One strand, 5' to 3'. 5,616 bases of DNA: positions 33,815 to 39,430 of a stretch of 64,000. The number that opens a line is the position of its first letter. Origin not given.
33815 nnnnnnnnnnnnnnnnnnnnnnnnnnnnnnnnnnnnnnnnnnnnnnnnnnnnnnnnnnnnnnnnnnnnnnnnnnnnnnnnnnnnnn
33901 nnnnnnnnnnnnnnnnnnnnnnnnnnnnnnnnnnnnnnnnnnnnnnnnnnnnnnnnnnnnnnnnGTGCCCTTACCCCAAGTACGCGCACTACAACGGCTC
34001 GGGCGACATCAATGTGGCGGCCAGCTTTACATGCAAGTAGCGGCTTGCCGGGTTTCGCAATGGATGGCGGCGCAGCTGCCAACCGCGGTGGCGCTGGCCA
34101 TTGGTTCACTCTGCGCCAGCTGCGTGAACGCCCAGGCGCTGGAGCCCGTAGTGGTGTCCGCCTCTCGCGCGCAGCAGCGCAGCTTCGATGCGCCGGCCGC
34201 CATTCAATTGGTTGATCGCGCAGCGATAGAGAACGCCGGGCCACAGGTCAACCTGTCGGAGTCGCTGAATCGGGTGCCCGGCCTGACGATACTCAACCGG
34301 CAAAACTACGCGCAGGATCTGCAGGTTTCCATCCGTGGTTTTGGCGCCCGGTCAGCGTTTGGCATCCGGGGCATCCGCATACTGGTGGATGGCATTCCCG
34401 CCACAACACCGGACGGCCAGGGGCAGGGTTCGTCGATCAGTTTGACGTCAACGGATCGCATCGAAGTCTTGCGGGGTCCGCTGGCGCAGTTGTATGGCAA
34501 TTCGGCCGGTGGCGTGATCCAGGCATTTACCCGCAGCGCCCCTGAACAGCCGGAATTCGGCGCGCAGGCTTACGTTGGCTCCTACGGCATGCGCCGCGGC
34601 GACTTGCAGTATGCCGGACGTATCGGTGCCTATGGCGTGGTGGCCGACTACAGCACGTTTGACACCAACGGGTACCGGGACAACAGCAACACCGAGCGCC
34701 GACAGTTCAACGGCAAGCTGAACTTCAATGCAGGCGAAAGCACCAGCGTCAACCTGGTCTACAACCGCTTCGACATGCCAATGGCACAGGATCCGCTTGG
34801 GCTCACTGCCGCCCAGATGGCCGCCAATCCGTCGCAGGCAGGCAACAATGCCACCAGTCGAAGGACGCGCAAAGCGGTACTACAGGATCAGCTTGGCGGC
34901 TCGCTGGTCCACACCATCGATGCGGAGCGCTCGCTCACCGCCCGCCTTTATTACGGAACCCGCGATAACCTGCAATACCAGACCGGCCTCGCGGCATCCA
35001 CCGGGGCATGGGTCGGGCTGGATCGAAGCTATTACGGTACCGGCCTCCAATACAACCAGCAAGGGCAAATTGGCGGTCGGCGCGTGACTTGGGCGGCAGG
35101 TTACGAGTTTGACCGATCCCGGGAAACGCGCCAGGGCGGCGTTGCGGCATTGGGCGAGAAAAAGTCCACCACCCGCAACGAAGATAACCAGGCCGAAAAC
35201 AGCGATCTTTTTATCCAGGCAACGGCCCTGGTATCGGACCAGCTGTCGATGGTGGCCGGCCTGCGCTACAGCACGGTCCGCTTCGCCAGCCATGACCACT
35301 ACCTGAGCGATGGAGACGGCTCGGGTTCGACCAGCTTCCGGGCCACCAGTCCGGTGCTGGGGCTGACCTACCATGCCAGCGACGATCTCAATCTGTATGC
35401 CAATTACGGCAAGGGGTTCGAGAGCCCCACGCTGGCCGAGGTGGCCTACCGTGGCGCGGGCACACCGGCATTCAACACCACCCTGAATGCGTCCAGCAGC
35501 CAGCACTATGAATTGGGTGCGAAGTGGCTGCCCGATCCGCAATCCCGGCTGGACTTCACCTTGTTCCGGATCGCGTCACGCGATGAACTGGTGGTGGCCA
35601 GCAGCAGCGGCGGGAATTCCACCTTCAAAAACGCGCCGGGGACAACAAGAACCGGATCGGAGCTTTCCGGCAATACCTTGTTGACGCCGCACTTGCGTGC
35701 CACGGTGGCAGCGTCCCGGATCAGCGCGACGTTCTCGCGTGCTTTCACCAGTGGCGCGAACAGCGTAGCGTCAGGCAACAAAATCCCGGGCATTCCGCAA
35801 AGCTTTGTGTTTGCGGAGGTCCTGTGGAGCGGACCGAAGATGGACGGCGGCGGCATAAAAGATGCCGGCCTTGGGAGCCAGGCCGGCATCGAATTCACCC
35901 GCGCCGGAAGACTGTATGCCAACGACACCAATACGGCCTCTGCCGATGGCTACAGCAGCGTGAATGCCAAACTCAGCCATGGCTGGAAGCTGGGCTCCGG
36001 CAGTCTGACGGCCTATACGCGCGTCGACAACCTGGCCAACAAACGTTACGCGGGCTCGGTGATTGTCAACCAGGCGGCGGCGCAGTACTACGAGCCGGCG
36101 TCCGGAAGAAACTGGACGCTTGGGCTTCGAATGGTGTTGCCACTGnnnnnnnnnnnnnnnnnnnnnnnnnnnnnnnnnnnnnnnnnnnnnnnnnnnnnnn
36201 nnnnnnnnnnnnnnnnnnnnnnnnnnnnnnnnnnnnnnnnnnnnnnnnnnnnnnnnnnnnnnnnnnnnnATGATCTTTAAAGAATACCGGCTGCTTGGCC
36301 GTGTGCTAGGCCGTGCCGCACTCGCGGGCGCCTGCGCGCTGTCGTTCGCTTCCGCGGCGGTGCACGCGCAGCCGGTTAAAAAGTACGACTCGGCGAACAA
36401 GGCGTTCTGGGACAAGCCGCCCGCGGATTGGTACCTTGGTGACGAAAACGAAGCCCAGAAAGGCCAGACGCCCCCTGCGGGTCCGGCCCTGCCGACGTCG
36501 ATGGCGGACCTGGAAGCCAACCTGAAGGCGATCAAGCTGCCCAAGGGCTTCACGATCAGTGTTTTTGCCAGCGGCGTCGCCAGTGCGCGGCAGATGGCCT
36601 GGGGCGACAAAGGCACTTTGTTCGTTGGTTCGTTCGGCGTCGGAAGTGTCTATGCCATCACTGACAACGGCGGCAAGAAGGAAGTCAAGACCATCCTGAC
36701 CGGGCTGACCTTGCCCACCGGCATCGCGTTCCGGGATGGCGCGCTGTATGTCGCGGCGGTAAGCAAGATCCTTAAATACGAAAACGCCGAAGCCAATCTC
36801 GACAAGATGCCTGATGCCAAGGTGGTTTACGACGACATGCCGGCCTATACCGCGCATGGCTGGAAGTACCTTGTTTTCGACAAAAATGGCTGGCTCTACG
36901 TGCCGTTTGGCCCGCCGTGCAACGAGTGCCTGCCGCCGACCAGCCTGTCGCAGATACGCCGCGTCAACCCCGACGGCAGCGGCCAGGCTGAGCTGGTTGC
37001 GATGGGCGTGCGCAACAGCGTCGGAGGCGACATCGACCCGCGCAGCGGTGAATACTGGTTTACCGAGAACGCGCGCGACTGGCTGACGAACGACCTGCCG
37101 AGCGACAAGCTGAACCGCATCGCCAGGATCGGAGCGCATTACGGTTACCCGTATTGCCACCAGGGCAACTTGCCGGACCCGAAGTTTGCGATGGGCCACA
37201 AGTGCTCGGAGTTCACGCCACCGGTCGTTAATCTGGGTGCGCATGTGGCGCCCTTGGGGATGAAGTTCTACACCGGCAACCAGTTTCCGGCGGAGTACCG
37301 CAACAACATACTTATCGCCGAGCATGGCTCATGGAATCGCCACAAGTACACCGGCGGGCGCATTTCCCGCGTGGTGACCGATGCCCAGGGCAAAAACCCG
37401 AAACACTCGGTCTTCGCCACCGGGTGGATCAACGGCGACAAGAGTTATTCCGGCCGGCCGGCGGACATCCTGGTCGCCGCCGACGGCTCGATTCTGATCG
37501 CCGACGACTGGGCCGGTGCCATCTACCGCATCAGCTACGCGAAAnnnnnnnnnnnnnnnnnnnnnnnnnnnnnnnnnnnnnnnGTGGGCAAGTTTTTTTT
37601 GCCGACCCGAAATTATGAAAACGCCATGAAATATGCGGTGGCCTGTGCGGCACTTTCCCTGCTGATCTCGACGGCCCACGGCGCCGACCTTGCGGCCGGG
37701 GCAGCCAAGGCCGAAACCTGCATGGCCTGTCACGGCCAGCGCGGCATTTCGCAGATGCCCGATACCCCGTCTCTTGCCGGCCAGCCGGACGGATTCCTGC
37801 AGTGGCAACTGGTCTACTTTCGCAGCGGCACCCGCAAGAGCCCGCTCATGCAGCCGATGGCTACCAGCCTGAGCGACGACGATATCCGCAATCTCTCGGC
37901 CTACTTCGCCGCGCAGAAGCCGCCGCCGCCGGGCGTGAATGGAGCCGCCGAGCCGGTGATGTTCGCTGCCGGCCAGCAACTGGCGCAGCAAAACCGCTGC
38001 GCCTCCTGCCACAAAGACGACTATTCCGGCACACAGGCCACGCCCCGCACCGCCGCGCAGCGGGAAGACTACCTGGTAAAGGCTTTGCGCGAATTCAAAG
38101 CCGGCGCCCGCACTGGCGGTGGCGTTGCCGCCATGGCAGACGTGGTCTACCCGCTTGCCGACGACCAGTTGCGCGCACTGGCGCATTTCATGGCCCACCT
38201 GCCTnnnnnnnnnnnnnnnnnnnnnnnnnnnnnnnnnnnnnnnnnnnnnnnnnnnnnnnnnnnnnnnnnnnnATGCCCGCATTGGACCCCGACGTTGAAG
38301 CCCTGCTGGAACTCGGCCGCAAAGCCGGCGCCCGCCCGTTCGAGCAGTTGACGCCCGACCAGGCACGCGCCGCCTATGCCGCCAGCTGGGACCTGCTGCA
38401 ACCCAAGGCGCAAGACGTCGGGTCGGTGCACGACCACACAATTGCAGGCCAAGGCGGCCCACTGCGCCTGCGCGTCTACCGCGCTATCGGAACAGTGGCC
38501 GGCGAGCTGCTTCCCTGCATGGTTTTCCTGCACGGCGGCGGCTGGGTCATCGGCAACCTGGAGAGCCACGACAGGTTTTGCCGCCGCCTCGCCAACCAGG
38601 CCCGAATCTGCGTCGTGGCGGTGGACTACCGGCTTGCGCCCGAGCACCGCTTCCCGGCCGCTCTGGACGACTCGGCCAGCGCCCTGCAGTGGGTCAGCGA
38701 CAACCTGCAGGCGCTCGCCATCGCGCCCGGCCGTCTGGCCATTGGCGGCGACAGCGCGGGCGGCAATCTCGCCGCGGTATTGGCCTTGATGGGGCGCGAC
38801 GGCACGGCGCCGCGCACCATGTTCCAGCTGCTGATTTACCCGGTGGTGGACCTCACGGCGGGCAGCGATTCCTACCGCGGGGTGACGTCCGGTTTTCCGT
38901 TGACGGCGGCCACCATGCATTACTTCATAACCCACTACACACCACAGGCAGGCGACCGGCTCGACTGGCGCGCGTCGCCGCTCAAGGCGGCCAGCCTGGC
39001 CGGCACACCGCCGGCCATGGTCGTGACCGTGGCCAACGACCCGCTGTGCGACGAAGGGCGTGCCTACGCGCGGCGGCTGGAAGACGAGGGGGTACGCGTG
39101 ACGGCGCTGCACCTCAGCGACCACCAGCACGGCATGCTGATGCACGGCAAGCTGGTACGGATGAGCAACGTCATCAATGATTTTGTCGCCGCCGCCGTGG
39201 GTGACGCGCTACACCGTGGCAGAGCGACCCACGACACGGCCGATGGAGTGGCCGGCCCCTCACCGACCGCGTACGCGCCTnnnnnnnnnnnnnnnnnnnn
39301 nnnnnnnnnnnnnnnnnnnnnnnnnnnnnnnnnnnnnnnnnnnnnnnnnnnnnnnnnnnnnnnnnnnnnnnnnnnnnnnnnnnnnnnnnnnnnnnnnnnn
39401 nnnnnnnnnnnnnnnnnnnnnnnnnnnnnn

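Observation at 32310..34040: Lipoprotein closely resembling MHETase, with a remodelled substrate pocket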

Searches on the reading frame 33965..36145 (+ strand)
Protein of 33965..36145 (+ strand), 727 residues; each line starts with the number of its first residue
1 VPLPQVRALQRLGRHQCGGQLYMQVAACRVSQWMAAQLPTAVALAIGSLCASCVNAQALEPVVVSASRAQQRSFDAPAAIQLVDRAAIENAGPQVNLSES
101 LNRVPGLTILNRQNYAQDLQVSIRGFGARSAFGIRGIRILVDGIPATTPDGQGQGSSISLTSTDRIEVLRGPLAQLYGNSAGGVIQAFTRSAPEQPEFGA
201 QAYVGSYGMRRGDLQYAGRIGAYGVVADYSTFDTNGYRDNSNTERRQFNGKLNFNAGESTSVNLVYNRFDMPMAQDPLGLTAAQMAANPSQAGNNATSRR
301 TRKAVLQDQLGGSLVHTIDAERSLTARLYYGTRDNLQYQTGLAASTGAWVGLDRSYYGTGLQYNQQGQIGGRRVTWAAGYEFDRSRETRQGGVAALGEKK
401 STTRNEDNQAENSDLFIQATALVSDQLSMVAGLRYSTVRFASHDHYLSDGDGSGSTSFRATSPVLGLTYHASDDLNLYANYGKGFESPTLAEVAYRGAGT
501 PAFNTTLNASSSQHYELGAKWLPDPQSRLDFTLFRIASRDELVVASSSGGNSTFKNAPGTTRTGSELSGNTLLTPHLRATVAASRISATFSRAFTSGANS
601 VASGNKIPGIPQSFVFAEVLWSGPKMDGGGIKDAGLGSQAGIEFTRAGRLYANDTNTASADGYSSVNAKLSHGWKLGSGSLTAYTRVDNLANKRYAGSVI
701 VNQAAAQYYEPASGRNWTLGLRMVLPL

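Call 8: search_protein_families(library=pfam, proteins=[window:33965-36145:+], max_evalue=0.00001)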
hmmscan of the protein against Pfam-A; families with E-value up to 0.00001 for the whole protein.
window:33965-36145:+ (727 aa): 2 families
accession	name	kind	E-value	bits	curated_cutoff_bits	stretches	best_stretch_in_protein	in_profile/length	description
PF00593.30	TonB_dep_Rec_b-barrel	-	8.5e-37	128.5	27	1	249-690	19-436/436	TonB dependent receptor-like, beta-barrel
PF07715.20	Plug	-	5.6e-20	72.3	23.9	1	75-184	4-107/107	TonB-dependent Receptor Plug Domain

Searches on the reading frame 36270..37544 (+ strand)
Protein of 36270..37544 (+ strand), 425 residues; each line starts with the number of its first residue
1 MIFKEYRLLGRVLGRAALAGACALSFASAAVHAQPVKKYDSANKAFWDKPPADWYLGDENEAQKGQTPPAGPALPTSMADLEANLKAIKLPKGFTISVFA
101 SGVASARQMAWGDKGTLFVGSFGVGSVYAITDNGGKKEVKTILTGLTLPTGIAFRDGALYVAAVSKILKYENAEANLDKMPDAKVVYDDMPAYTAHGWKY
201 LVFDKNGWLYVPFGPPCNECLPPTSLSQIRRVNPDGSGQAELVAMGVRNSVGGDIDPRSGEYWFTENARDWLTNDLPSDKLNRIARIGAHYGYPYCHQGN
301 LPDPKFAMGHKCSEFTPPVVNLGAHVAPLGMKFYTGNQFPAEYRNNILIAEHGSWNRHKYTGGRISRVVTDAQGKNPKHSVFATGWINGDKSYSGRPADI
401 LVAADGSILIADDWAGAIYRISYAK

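Call 8: search_protein_families(library=pfam, proteins=[window:36270-37544:+], max_evalue=0.00001)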
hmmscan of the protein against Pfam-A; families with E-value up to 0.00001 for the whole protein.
window:36270-37544:+ (425 aa): 2 families
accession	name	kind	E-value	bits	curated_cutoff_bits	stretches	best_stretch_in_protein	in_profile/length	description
PF07995.17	GSDH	-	2.4e-13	50.5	25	1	176-350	92-276/332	Glucose / Sorbosone dehydrogenase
PF23500.1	DUF7133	-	2.8e-08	33.9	27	1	82-354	3-294/385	Domain of unknown function (DUF7133)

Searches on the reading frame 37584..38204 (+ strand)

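Call 9: search_protein_families(library=pfam, proteins=[window:37584-38204:+], max_evalue=0.00001)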
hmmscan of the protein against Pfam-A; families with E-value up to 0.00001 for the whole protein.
window:37584-38204:+ (207 aa): 2 families
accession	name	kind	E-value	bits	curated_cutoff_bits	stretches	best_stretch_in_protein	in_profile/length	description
PF00034.26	Cytochrom_C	-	3.5e-17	63.9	21.3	1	128-206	2-89/90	Cytochrome c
PF13442.11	Cytochrome_CBB3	-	4e-13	49.9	27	0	43-107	11-67/68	Cytochrome C oxidase, cbb3-type, subunit III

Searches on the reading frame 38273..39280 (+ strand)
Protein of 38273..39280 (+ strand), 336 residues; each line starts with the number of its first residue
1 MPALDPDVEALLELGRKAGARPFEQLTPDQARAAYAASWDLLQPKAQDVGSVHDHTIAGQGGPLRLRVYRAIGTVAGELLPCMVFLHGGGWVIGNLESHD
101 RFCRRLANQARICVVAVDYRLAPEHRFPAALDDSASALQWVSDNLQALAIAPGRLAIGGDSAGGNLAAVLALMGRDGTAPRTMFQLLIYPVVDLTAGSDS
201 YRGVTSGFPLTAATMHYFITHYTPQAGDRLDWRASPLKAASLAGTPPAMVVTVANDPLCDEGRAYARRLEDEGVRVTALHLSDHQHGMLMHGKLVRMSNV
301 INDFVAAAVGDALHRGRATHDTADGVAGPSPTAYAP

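Call 9: search_protein_families(library=pfam, proteins=[window:38273-39280:+], max_evalue=0.00001)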
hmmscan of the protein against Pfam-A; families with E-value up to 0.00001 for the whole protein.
window:38273-39280:+ (336 aa): 3 families
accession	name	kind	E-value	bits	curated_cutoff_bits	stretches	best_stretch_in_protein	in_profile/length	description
PF07859.19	Abhydrolase_3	-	1.7e-69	234.2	25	1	83-289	1-209/210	alpha/beta hydrolase fold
PF20434.5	BD-FAE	-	2.4e-20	73.4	26.8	1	78-176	11-112/215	BD-FAE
PF00135.34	COesterase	-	2.3e-11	43.8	27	1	64-173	86-203/515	Carboxylesterase family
